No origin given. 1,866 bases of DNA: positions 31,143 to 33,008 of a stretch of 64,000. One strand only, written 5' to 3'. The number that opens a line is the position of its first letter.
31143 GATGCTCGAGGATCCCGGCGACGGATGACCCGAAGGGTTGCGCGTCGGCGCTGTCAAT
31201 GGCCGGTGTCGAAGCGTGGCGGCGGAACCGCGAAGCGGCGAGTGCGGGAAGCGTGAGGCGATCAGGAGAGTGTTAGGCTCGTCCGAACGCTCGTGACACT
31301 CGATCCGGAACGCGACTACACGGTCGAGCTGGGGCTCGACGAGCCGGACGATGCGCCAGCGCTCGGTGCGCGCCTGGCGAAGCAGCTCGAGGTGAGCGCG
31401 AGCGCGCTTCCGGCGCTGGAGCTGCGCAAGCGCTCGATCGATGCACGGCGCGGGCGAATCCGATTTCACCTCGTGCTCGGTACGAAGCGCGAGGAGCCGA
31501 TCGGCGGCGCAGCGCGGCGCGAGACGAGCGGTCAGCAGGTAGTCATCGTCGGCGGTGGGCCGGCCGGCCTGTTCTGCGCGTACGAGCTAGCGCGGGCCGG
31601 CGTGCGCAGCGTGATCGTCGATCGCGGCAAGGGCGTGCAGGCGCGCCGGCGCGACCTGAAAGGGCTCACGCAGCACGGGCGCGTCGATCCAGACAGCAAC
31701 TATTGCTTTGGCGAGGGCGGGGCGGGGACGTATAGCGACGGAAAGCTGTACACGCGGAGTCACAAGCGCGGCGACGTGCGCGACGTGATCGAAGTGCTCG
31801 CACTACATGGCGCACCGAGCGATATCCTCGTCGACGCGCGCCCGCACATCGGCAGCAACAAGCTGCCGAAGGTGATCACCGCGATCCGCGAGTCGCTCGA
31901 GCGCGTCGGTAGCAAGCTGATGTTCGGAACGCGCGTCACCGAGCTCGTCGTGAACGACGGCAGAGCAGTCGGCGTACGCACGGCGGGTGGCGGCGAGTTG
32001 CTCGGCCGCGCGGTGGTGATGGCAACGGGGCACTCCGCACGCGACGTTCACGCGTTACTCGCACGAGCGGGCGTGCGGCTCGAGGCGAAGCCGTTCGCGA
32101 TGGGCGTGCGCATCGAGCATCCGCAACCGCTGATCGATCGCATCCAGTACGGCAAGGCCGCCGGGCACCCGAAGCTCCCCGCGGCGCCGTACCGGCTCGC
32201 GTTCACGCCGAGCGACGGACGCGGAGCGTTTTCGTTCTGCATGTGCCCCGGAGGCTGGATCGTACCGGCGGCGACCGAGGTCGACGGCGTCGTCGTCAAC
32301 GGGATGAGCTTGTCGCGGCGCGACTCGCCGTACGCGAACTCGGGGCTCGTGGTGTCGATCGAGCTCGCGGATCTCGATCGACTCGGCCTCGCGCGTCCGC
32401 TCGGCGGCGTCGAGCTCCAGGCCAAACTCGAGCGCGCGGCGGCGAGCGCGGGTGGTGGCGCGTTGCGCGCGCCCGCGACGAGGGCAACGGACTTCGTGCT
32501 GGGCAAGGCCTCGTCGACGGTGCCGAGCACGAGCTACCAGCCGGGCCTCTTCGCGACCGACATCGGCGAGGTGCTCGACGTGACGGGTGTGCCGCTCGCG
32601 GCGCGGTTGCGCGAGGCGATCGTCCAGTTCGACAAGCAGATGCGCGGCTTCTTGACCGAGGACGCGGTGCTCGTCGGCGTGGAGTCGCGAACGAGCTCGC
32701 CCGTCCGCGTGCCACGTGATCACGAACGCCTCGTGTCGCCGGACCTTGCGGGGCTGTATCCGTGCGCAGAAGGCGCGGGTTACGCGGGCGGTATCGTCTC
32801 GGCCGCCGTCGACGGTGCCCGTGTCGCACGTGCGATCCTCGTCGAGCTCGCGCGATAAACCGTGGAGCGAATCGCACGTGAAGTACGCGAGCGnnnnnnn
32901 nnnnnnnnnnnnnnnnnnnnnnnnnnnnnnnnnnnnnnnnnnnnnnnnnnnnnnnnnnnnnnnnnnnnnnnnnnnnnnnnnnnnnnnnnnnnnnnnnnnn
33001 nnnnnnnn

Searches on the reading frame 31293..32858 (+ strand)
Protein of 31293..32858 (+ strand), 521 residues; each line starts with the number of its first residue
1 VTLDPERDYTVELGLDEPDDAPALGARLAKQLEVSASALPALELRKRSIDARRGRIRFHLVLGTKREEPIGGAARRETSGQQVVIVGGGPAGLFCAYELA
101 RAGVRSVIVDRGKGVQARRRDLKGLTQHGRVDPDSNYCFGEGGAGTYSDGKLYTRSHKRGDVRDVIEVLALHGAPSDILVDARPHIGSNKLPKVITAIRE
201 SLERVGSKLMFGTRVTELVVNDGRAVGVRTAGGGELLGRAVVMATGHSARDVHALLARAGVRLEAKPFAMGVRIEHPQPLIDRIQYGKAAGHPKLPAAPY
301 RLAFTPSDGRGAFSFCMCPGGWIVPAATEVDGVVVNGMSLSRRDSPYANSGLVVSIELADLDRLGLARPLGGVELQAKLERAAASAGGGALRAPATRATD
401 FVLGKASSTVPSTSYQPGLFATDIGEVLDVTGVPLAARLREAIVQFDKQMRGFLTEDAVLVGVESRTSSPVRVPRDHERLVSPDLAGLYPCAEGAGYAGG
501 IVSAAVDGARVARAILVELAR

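Call 18: search_protein_families(library=pfam, proteins=[window:31293-32858:+], max_evalue=0.001)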
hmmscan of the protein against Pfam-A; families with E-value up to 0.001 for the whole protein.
window:31293-32858:+ (521 aa): 13 families
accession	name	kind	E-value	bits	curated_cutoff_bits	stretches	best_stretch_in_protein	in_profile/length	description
PF21688.3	FAD-depend_C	-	1.7e-67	227.9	27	1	267-467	1-197/197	FAD-dependent protein, C-terminal domain-like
PF01266.30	DAO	-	1.7e-13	51.3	27.9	2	83-126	2-47/353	FAD dependent oxidoreductase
PF03486.20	HI0933_like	-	3e-12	47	50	1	82-396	2-191/244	HI0933-like protein Rossmann domain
PF07992.20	Pyr_redox_2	-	2.1e-11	44.2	26.1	2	82-114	2-34/291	Pyridine nucleotide-disulphide oxidoreductase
PF01494.25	FAD_binding_3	-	3.4e-08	33.6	22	1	82-113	3-34/349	FAD binding domain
PF00890.30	FAD_binding_2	-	4.8e-08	33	20.4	1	83-114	2-33/414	FAD binding domain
PF01134.28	GIDA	-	9.9e-07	28.6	22.1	0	82-109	1-28/391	Glucose inhibited division protein A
PF13450.12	NAD_binding_8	-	1e-06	29.3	21.9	1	85-115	1-31/68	NAD(P)-binding Rossmann-like domain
PF00070.33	Pyr_redox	-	2.1e-06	28.6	22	0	83-114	2-33/82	Pyridine nucleotide-disulphide oxidoreductase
PF13738.12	Pyr_redox_3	-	3e-06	27.1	30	1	84-117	1-35/305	Pyridine nucleotide-disulphide oxidoreductase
PF12831.13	FAD_oxidored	-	6.1e-05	22.9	27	1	82-262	1-156/416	FAD dependent oxidoreductase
PF01593.30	Amino_oxidase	-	9.7e-05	22.3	19.8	0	185-249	200-258/443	Flavin containing amine oxidoreductase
PF01946.23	Thi4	-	0.00014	21.6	26.2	1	81-111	18-49/235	Thi4 family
